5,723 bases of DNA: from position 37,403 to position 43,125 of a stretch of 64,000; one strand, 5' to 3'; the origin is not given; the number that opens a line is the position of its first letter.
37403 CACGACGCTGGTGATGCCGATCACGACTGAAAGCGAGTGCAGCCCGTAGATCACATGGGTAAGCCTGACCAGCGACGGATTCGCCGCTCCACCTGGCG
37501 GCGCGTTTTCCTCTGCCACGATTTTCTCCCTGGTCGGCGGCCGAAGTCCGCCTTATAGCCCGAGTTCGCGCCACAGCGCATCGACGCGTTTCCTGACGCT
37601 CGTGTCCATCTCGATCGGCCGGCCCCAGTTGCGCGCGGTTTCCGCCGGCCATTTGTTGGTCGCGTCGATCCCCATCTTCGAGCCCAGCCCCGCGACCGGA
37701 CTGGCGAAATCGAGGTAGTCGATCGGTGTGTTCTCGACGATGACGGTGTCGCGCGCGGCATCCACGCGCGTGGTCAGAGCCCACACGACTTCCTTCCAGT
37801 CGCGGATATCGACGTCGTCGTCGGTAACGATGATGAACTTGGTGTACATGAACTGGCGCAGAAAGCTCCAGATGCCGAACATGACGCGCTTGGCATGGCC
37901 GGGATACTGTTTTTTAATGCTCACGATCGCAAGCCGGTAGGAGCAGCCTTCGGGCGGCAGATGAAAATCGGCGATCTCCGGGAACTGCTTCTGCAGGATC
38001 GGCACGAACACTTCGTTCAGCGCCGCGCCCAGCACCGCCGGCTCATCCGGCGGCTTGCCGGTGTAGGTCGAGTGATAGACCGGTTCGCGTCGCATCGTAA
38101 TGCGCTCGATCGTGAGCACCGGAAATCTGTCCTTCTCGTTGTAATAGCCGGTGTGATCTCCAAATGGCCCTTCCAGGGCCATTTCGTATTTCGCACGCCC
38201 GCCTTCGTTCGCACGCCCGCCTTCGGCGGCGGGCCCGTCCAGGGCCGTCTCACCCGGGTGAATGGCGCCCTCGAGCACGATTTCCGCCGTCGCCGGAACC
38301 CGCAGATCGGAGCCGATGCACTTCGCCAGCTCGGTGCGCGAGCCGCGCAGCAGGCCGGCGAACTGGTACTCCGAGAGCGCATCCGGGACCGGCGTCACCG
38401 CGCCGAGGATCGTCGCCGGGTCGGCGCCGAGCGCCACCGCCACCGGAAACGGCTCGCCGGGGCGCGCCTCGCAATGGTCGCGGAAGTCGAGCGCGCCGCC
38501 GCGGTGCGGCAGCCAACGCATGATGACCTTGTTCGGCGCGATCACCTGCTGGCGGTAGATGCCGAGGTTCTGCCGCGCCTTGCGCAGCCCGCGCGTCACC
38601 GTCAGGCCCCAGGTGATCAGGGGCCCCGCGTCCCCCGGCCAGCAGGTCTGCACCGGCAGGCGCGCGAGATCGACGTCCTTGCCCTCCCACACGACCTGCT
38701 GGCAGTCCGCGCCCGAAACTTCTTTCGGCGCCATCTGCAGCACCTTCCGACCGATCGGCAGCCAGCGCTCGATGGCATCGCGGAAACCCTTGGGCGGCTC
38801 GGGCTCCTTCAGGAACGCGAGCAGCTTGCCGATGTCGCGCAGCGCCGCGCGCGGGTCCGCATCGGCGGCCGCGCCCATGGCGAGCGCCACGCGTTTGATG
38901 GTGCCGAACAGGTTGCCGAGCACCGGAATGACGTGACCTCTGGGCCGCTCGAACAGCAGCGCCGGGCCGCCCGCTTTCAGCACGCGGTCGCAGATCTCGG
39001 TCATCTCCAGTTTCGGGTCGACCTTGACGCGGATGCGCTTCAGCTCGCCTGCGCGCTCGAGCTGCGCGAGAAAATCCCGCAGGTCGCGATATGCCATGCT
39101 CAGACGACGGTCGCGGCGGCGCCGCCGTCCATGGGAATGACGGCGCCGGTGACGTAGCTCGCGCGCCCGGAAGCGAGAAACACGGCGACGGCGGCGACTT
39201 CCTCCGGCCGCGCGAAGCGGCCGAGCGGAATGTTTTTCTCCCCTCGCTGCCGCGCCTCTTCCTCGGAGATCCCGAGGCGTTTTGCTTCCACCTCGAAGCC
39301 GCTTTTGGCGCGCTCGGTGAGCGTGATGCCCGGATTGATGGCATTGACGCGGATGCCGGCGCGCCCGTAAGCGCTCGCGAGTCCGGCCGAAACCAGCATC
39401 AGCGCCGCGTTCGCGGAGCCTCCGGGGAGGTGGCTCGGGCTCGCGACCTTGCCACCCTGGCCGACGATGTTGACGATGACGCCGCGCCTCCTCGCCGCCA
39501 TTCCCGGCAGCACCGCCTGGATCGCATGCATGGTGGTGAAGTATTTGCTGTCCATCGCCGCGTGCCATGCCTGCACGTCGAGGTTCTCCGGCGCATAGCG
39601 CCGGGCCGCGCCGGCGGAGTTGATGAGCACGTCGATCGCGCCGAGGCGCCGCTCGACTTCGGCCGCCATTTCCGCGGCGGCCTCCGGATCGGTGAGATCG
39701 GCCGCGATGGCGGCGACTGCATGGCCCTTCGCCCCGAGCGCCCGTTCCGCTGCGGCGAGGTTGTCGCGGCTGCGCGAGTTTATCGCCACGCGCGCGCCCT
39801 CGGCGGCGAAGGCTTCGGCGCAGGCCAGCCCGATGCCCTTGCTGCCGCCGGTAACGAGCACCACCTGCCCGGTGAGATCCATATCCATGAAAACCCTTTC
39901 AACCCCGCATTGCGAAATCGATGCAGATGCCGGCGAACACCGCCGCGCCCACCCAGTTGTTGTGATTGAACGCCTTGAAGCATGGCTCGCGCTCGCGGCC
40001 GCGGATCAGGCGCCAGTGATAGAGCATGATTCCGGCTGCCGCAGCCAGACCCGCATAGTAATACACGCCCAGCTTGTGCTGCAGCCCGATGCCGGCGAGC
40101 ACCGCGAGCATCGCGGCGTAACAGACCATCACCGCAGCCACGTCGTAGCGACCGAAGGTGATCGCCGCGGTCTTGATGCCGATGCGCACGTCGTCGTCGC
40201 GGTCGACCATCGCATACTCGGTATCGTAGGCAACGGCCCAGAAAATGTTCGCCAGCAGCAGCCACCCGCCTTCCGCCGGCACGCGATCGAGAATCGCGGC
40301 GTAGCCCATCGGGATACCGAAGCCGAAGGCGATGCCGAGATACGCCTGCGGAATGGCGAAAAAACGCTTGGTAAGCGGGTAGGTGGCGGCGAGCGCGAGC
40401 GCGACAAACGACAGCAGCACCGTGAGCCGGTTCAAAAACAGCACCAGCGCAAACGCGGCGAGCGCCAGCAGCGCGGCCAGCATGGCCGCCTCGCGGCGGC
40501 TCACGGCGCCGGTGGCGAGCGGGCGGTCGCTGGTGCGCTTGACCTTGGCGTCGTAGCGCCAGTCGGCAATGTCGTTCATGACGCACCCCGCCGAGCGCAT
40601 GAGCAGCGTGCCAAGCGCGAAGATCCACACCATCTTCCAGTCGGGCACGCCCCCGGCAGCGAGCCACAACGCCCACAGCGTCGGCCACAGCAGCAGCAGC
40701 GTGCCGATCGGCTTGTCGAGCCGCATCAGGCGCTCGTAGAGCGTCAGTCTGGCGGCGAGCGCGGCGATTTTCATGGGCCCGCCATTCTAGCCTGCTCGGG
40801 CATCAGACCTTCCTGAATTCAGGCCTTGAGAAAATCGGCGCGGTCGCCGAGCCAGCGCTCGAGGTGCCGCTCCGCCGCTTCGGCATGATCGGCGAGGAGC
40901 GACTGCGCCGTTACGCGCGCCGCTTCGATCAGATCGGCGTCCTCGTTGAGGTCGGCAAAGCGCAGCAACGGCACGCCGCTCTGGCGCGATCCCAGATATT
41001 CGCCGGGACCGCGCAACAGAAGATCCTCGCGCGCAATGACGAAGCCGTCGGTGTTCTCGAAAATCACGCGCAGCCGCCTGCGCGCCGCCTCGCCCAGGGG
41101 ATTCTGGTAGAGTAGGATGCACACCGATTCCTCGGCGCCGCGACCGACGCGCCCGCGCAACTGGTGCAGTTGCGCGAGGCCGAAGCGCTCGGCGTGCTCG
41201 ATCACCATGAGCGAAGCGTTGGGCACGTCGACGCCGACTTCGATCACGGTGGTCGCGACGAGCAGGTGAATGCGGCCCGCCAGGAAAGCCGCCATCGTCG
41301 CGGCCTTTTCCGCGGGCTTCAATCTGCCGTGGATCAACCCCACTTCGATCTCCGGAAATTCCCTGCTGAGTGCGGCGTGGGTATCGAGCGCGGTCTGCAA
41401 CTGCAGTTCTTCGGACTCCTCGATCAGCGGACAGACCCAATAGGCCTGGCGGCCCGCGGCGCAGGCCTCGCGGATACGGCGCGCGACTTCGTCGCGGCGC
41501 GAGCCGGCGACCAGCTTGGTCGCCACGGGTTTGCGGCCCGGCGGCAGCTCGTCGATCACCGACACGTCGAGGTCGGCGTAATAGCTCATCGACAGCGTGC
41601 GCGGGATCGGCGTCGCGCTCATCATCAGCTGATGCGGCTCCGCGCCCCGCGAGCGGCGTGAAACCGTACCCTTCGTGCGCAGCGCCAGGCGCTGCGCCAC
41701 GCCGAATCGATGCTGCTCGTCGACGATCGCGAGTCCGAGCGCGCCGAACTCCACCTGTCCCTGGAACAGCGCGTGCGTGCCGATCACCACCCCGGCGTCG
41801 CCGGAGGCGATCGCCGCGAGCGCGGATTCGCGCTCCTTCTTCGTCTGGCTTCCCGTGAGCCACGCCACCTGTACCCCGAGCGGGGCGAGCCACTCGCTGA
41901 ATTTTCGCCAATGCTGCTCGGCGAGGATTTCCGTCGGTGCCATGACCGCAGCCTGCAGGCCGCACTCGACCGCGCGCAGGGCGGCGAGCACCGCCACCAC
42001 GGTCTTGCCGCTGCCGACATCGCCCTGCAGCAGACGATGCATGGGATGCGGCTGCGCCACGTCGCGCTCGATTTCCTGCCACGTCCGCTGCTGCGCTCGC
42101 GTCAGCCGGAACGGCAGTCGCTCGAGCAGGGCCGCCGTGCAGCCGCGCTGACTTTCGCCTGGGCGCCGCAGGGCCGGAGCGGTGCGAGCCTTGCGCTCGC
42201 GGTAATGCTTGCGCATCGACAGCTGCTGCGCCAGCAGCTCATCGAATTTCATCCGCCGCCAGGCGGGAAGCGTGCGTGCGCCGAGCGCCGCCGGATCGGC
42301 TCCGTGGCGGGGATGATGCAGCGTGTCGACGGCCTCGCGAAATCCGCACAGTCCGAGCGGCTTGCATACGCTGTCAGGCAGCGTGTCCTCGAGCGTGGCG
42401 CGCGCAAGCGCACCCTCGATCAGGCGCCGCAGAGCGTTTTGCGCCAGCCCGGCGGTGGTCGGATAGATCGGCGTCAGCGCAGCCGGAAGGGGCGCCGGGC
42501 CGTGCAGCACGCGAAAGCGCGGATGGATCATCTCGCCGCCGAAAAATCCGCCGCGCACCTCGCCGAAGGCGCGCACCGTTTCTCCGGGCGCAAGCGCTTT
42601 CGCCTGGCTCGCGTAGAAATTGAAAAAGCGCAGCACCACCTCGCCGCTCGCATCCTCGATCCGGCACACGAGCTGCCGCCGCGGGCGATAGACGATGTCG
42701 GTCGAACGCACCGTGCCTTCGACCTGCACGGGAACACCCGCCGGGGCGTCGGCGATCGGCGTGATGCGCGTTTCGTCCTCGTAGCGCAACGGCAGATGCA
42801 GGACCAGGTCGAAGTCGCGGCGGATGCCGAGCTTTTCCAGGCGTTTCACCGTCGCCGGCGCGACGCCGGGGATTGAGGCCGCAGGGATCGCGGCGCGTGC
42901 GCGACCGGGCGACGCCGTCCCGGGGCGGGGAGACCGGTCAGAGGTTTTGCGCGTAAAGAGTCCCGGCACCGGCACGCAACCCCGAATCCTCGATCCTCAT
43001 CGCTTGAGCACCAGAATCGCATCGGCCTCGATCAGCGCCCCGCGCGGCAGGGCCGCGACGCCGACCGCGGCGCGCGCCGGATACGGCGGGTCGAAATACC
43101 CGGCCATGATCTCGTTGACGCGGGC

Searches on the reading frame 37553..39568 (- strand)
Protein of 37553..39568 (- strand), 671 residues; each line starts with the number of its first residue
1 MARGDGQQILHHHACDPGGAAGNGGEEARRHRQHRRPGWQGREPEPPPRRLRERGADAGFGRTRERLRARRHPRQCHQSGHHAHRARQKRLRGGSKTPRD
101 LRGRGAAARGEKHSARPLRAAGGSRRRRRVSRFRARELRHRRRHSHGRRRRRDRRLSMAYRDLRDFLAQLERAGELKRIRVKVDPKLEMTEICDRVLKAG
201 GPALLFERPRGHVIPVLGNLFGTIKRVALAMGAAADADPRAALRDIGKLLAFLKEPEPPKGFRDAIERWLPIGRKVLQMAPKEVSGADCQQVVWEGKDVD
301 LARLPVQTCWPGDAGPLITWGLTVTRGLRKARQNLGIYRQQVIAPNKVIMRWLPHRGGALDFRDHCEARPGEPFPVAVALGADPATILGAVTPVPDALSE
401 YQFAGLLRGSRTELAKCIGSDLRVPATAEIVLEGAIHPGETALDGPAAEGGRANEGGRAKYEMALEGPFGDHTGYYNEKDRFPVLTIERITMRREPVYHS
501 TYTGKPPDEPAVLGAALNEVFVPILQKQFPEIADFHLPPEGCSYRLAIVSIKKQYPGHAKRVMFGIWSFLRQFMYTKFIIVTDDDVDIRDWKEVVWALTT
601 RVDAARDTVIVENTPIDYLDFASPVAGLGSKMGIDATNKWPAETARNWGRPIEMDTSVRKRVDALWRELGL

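Call 10: search_protein_families(library=pfam, proteins=[window:37553-39568:-], max_evalue=0.001)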
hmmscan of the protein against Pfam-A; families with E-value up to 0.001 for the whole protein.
window:37553-39568:- (671 aa): 3 families
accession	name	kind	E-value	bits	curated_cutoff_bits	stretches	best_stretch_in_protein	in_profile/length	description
PF01977.22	UbiD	-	7.2e-77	257.7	23.3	1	284-506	3-206/206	3-octaprenyl-4-hydroxybenzoate carboxy-lyase Rift-related domain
PF20696.2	UbiD_C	-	2.6e-49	166.9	24.2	1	512-636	2-127/127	3-octaprenyl-4-hydroxybenzoate carboxy-lyase C-terminal domain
PF20695.2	UbiD_N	-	1e-27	96.4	24.3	1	167-248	1-76/78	3-octaprenyl-4-hydroxybenzoate carboxy-lyase N-terminal domain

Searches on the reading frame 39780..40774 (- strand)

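Call 10: search_protein_families(library=pfam, proteins=[window:39780-40688:-, window:39899-40774:-], max_evalue=0.001)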
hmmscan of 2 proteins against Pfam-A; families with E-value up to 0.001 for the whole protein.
window:39780-40688:- (302 aa): 0 families

window:39899-40774:- (291 aa): 1 family
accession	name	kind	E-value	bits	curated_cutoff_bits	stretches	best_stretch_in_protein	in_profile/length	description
PF01040.23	UbiA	-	3.3e-67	226.9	34.2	1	28-273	1-249/250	UbiA prenyltransferase family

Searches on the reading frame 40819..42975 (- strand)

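Call 10: search_protein_families(library=pfam, proteins=[window:40819-42975:-], max_evalue=0.001)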
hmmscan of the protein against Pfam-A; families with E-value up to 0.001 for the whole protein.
window:40819-42975:- (718 aa): 7 families
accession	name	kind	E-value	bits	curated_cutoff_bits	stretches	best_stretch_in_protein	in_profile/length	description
PF00270.35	DEAD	-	9e-24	84.5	26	1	292-461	1-164/167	DEAD/DEAH box helicase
PF00271.37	Helicase_C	-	1e-20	74.5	23.5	1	507-612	14-108/110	Helicase conserved C-terminal domain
PF17191.10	RecG_wedge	-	5.5e-15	55.7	23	1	37-189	7-158/162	RecG wedge domain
PF19833.4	RecG_dom3_C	-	4.5e-09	36.7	26.8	1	642-699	2-60/87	ATP-dependent DNA helicase RecG, domain 3, C-terminal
PF01336.31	tRNA_anti-codon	-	1.2e-07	32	27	1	83-157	1-75/75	OB-fold nucleic acid binding domain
PF04851.21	ResIII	-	6.9e-07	29.8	22.5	1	291-456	4-162/164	Type III restriction enzyme, res subunit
PF22590.2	Cas3-like_C_2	-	6.7e-05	23.6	27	1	527-613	13-104/106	CRISPR-associated nuclease/helicase Cas3, C-terminal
